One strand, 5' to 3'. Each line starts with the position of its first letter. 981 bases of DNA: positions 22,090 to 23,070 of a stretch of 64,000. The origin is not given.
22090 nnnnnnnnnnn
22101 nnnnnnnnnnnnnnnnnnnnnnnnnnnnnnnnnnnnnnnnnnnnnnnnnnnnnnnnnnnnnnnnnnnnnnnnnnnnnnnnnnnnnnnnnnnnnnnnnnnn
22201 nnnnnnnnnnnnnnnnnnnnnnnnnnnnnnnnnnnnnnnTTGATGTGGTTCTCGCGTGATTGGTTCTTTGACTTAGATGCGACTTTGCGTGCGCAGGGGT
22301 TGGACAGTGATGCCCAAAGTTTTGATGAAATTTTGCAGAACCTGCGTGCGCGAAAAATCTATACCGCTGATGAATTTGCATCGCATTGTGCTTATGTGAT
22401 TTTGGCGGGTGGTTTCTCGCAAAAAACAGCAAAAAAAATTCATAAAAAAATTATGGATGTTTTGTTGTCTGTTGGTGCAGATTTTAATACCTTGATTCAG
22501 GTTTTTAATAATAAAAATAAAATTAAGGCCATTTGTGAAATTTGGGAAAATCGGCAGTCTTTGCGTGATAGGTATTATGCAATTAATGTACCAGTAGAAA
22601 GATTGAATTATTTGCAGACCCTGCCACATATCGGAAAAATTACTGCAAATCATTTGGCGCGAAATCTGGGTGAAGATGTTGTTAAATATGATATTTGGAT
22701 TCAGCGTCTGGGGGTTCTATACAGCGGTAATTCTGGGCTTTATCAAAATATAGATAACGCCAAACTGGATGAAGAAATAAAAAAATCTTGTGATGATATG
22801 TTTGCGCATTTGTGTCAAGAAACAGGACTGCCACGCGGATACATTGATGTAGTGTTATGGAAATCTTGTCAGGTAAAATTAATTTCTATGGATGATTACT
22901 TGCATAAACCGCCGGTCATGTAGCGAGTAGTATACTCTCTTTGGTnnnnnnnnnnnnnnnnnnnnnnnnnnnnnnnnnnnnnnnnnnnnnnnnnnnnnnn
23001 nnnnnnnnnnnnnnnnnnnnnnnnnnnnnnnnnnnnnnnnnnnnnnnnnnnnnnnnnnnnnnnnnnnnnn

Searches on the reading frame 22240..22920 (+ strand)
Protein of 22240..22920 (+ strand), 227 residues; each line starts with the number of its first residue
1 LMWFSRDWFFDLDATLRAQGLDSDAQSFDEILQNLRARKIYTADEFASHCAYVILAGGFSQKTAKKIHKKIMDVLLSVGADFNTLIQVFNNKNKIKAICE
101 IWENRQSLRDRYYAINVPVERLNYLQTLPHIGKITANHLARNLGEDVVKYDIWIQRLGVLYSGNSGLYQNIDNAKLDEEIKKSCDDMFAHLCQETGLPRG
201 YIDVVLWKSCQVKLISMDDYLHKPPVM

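Call 49: search_protein_families(library=phrogs, proteins=[window:22240-22920:+], max_evalue=0.01)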
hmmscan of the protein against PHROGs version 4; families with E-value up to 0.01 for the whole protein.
window:22240-22920:+ (227 aa): 0 families

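Call 50: search_protein_families(library=pfam, proteins=[window:22240-22920:+], max_evalue=0.01)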
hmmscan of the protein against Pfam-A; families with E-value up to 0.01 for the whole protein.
window:22240-22920:+ (227 aa): 1 family
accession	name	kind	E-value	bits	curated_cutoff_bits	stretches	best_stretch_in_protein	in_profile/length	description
PF04818.19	CID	-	0.00089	19.9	23.9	0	154-193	48-89/120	CID domain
